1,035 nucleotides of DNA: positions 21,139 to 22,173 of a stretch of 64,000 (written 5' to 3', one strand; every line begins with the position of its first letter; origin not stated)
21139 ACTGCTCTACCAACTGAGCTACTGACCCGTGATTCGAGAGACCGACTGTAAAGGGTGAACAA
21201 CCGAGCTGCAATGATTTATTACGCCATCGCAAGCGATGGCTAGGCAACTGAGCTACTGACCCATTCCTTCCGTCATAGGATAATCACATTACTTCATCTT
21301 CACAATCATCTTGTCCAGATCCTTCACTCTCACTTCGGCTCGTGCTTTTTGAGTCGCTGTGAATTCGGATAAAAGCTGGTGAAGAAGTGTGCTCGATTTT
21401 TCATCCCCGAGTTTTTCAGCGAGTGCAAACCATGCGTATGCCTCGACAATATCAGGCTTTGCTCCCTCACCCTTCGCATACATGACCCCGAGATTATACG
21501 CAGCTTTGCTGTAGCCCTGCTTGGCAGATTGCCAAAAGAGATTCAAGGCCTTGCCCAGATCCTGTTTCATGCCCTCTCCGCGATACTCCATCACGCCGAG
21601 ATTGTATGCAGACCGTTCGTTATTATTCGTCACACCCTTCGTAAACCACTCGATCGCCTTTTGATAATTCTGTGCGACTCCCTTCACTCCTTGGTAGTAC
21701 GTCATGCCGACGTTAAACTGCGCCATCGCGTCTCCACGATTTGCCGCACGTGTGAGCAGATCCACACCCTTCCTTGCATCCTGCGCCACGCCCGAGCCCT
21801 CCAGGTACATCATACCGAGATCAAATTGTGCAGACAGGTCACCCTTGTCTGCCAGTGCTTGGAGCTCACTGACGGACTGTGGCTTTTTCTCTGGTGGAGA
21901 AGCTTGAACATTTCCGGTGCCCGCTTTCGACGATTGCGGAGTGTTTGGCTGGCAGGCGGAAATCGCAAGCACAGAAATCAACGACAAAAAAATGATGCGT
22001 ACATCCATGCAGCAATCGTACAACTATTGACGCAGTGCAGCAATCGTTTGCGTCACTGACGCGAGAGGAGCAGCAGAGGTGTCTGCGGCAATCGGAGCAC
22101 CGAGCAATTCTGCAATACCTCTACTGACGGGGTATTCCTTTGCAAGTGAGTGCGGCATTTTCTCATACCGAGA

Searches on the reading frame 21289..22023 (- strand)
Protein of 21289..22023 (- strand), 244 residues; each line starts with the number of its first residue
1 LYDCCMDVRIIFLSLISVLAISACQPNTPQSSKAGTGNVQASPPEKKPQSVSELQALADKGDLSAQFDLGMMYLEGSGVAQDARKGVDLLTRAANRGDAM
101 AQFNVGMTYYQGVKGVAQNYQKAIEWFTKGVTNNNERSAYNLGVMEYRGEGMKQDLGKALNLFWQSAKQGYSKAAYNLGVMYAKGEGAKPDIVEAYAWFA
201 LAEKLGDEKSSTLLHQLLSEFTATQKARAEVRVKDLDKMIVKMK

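Call 78: find_homologous_proteins(query=window:21289-22023:-, max_evalue=1e-20)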
Query window:21289-22023:- (244 aa): 320 proteins with E <= 1e-20 among 2015 candidates; the best 120 are listed.
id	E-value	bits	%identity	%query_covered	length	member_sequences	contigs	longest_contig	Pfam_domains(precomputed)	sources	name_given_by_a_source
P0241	1.4e-117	409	78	98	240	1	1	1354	PF08238.19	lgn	-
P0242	8.2e-54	200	40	81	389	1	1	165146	PF08238.19,PF01471.24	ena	-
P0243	3.6e-52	195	41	64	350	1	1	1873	PF08238.19,PF01471.24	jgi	-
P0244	3.9e-51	192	41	64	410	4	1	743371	PF08238.19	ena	-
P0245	3.9e-51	191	41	64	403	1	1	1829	PF23310.2,PF08238.19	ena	-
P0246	4.6e-49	185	45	90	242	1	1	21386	PF23310.2,PF08238.19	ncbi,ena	-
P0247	4.6e-49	185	44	95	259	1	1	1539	PF23310.2,PF08238.19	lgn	-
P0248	5.0e-49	185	45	94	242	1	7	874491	PF08238.19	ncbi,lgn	-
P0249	1.9e-48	183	46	83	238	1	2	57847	PF08238.19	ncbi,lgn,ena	-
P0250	2.5e-48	182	37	58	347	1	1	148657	PF23310.2,PF08238.19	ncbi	-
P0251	9.5e-48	180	30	93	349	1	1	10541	PF13432.13,PF08238.19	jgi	jgi:hypothetical protein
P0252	2.4e-47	179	45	86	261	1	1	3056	PF23310.2,PF08238.19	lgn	-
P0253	5.8e-46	175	40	95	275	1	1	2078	PF23310.2,PF08238.19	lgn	-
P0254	3.1e-45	172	35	80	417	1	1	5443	PF08238.19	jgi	-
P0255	5.9e-45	171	44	90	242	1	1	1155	PF13432.13,PF08238.19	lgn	-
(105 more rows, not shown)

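Call 79: find_encoding_contigs(protein=P0241, flank=3000, max_places=2)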
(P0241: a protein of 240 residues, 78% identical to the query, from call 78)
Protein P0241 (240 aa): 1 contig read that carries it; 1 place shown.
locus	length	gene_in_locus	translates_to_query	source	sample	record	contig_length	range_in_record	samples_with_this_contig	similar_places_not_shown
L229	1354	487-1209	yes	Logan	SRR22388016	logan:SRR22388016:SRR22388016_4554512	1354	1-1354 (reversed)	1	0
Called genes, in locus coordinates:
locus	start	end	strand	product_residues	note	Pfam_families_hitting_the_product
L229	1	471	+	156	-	?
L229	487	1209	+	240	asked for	PF08238:Sel1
